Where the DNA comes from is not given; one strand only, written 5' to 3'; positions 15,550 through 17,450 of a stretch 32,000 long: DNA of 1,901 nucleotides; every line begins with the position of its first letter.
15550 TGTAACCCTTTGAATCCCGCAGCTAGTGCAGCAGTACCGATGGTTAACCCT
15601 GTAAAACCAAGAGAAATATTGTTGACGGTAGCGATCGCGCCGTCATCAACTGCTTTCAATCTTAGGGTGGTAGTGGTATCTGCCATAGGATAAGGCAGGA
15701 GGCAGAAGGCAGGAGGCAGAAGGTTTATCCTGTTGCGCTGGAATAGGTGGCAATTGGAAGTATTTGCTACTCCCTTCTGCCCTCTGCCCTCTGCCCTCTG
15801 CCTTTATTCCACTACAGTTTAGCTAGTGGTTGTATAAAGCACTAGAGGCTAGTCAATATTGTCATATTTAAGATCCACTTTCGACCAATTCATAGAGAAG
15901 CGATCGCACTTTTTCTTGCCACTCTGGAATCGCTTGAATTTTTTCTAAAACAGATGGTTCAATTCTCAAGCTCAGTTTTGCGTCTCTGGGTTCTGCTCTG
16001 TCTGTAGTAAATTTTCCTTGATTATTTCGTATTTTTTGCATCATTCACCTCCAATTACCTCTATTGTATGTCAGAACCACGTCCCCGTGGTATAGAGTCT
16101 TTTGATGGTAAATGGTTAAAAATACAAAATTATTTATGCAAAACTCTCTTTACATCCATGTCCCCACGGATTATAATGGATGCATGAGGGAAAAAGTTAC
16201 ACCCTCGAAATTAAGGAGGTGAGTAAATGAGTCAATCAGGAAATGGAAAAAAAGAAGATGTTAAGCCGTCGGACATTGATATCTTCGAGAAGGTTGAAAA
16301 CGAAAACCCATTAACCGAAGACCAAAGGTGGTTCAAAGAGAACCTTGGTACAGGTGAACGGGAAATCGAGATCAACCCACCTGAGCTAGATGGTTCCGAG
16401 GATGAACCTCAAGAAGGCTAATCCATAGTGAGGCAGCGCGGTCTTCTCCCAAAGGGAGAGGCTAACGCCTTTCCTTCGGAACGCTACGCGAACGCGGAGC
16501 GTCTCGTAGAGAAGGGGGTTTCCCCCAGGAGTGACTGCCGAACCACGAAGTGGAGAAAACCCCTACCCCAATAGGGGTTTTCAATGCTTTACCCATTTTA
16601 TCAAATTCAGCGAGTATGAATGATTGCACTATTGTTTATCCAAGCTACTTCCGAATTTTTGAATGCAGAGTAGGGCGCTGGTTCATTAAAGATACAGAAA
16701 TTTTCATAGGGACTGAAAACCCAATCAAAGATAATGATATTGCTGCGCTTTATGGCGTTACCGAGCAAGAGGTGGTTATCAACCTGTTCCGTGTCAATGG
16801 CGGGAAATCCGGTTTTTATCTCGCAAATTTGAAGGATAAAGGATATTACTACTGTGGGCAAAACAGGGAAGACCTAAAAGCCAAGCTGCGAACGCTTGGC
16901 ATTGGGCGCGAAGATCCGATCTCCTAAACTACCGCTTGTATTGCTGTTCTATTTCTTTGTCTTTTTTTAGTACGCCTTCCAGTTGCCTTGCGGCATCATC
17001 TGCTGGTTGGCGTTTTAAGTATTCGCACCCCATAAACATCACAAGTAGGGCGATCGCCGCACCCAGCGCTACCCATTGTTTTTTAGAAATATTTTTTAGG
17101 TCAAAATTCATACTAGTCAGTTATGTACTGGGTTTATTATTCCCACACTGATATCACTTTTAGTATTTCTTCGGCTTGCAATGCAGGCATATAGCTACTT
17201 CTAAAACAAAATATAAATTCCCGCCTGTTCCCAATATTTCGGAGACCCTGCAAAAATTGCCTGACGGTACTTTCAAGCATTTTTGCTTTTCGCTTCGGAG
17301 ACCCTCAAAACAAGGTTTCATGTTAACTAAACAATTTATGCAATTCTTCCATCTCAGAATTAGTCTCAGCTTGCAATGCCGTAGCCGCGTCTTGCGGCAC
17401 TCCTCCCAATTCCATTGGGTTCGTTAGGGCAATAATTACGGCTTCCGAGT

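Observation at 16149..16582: Self-contained promoter-gene-terminator unit encoding a net -12 acidic 64-aa protein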

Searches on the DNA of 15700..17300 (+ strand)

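Call 8: search_rna_families(source=window, start=15700, end=17000, threshold=evalue, max_evalue=10, show_alignments=2)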
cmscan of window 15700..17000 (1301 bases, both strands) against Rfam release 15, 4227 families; matches with E-value up to 10: 17.
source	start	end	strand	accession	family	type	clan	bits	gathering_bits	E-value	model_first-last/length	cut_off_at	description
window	16507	16612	-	RF01770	rimP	Cis-reg; leader;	-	23.6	47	0.37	1-102/102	no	Gammaprotebacteria rimP leader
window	15702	15794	-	RF03964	mir-H1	Gene; miRNA;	-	22.7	97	0.65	1-85/85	no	mir-H1 microRNA precursor family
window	16141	16260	+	RF00429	SNORA29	Gene; snRNA; snoRNA; HACA-box;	CL00030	19.9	50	1.5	1-140/140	no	Small nucleolar RNA SNORA29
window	16294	16375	-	RF00902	mir-791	Gene; miRNA;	-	19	70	1.1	1-86/86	no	mir-791 microRNA precursor family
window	16126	16171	-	RF02931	Bacilli-1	Gene; sRNA;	-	18.9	55.6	0.23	1-65/65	no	Bacilli-1 RNA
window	15702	15794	+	RF03964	mir-H1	Gene; miRNA;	-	18.7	97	5.1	1-85/85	no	mir-H1 microRNA precursor family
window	15706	15790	-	RF03629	mir-641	Gene; miRNA;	-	18.5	100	2.1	1-98/98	no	mir-641 microRNA precursor family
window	15705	15790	-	RF03778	mir-483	Gene; miRNA;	-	18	60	2.8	1-75/75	no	mir-483 microRNA precursor family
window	15704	15792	+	RF03383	mir-1976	Gene; miRNA;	-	17.8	71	2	1-52/52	no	mir-1976 microRNA precursor family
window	15706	15790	+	RF03607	mir-9447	Gene; miRNA;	-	17.8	67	2.9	1-68/68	no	mir-9447 microRNA precursor family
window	15706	15791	+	RF03778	mir-483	Gene; miRNA;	-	17.6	60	3.6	1-75/75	no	mir-483 microRNA precursor family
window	15706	15790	-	RF00870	mir-423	Gene; miRNA;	-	17.5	71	2.4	1-81/81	no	mir-423 microRNA precursor family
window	16503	16574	-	RF03381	mir-2796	Gene; miRNA;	-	17.4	72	1.2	1-77/77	no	mir-2796 microRNA precursor family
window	16240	16286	+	RF00292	snoTBR5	Gene; snRNA; snoRNA; CD-box;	-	17.2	44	0.51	1-94/94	no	Small nucleolar RNA TBR5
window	16493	16559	+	RF01962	RMST_1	Gene; lncRNA;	-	16.7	40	0.45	1-61/61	no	Rhabdomyosarcoma 2 associated transcript conserved region 1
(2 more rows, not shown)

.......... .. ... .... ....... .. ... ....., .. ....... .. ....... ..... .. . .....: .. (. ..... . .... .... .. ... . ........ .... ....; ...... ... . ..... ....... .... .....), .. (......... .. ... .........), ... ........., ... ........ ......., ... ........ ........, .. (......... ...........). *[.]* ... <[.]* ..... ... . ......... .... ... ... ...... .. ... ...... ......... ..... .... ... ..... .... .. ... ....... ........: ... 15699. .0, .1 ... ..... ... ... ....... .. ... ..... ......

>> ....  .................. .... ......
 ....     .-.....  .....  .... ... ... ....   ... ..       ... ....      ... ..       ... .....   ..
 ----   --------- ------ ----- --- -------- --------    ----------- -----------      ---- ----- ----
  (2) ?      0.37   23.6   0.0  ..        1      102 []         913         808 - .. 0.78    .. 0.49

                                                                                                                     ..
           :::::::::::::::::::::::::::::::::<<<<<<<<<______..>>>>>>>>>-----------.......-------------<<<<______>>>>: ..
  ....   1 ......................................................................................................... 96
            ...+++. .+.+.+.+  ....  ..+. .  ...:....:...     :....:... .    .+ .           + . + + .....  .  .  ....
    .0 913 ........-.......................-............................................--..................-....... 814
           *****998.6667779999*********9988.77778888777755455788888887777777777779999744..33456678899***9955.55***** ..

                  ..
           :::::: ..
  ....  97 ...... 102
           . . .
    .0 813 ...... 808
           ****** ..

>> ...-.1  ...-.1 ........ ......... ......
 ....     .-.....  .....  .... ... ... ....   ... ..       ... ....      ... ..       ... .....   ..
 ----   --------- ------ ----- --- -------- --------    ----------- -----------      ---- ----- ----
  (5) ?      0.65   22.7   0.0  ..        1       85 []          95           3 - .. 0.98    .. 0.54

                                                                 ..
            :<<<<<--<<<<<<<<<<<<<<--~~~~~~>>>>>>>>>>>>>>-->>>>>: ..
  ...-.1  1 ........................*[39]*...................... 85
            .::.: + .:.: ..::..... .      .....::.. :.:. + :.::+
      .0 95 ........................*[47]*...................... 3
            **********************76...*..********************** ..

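Call 9: search_dna_similar(query=window:15700-17300:+, collection=phages, mode=distant)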
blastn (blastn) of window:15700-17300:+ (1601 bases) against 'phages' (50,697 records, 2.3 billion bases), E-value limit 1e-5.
No match.

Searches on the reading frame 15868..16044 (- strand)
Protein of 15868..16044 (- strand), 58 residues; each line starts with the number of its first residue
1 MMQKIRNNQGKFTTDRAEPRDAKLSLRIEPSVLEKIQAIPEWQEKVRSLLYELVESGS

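Call 10: search_protein_families(library=pfam, proteins=[window:15868-16044:-], max_evalue=0.1)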
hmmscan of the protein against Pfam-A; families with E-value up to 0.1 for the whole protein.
window:15868-16044:- (58 aa): 0 families

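Call 11: search_protein_families(library=phrogs, proteins=[window:15868-16044:-], max_evalue=0.1)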
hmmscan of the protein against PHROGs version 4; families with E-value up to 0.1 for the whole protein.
window:15868-16044:- (58 aa): 0 families

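Call 54: search_protein_families(library=padloc, proteins=[window:15868-16044:-], max_evalue=1)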
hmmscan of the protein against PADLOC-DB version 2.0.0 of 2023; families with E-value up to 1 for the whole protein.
window:15868-16044:- (58 aa): 0 families

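Call 78: search_solved_structures(query=A4, max_evalue=10)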
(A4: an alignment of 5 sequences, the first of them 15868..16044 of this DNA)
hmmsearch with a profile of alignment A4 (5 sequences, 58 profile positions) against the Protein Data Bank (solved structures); distinct sequences matched with E-value up to 10: 1.
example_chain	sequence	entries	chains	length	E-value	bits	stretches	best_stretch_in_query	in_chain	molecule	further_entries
11he_L6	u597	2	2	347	0.47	13.5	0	29-49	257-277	large ribosomal subunit protein eL6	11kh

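Call 79: search_protein_families(library=pfam, proteins=[window:15868-16044:-], max_evalue=10)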
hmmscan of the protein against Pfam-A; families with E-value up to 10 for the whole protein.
window:15868-16044:- (58 aa): 0 families

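Call 80: search_protein_families(library=ncbifam, proteins=[window:15868-16044:-], max_evalue=1)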
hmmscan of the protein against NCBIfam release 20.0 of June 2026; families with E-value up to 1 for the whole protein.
window:15868-16044:- (58 aa): 0 families

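Call 81: find_homologous_proteins(query=A4, max_evalue=0.001)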
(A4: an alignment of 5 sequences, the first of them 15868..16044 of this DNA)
Query A4 (5 sequences) (58 aa, profile of the alignment): 16 proteins with E <= 0.001 among 165 candidates.
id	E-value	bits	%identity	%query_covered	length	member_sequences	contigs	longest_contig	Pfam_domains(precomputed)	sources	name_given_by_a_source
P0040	4.6e-38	147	89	97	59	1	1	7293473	-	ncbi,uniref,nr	ncbi:hypothetical protein [Nostoc sp. GT001]|uniref:hypothetical protein n=1 Tax=Nostoc sp. GT001 Ta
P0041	6.0e-38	146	89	97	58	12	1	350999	-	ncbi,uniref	ncbi:MAG: hypothetical protein V7L31_24290 [Nostoc sp.]|uniref:hypothetical protein n=1 Tax=Nostoc s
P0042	4.0e-37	144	89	95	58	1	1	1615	-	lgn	-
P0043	1.1e-32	129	91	95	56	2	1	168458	-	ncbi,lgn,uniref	ncbi:hypothetical protein [Dendronalium sp. ChiSLP03b]|uniref:hypothetical protein n=1 Tax=Dendronal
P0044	2.7e-31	125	91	91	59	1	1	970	-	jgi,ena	-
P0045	5.8e-30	121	80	95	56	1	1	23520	-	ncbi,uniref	ncbi:MAG: hypothetical protein V7L23_25590 [Nostoc sp.]|uniref:hypothetical protein n=1 Tax=Nostoc s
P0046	1.4e-28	116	85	93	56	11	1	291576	-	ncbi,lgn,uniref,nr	ncbi:hypothetical protein PQG02_32430 (plasmid) [Nostoc sp. UHCC 0926]|uniref:hypothetical protein n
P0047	2.3e-28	115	84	91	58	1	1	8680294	-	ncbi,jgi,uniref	ncbi:hypothetical protein NSTC745_06330 [Nostoc sp. DSM 114161]|jgi:hypothetical protein|uniref:hypo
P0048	2.5e-28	115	79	95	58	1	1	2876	-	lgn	-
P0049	2.2e-27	112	81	93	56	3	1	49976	-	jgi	jgi:hypothetical protein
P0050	1.3e-21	94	64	97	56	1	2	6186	-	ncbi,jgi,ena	-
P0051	4.2e-20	89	76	79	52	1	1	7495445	-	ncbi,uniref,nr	ncbi:hypothetical protein [Nostoc sp. C057]|uniref:hypothetical protein n=1 Tax=Nostoc sp. C057 TaxI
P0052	7.0e-13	66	57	90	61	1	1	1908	-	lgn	-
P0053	1.9e-12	64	64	78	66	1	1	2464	-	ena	-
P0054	5.3e-11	60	59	71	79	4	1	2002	-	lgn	-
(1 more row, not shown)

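Call 82: find_encoding_contigs(protein=P0046, flank=4000, max_places=2)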
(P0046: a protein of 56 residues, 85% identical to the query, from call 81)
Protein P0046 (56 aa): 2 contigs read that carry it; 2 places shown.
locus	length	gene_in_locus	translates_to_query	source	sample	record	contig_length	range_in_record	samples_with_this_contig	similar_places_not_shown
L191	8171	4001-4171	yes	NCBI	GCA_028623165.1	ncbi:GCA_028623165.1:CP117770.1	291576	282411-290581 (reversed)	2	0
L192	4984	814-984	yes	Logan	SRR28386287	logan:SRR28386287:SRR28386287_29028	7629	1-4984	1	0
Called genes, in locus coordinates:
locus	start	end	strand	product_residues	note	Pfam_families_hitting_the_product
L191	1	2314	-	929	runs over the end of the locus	PF13087:AAA_12 (faint), PF00580:UvrD-helicase, PF01443:Viral_helicase1 (faint), PF13245:AAA_19, PF13361:UvrD_C, PF13538:UvrD_C_2 (weak)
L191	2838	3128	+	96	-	-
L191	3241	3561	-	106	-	-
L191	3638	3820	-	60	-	-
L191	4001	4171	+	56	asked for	-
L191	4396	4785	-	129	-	PF12747:DdrB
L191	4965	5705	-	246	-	-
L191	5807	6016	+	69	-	-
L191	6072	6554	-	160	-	-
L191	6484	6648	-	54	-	-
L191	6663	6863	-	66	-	-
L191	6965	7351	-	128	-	-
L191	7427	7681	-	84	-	-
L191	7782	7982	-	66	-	-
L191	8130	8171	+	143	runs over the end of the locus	-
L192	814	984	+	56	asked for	-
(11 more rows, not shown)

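Call 83: find_encoding_contigs(protein=P0047, flank=4000, max_places=2)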
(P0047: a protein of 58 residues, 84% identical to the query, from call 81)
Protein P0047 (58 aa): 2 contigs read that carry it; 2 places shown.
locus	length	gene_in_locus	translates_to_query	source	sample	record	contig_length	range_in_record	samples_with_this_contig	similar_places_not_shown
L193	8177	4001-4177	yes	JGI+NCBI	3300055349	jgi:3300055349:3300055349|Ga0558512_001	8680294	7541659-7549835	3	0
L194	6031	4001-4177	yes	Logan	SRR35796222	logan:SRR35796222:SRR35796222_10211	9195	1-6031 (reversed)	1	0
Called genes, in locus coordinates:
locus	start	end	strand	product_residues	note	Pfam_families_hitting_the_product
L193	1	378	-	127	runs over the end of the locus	-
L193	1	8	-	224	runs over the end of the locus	-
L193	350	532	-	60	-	-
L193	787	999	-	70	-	-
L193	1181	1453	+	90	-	-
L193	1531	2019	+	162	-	-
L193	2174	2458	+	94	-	-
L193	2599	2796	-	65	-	-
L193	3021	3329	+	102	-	-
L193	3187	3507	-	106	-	-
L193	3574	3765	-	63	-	-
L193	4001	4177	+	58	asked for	-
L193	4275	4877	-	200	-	-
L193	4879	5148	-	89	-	-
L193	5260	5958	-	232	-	-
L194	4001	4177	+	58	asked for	-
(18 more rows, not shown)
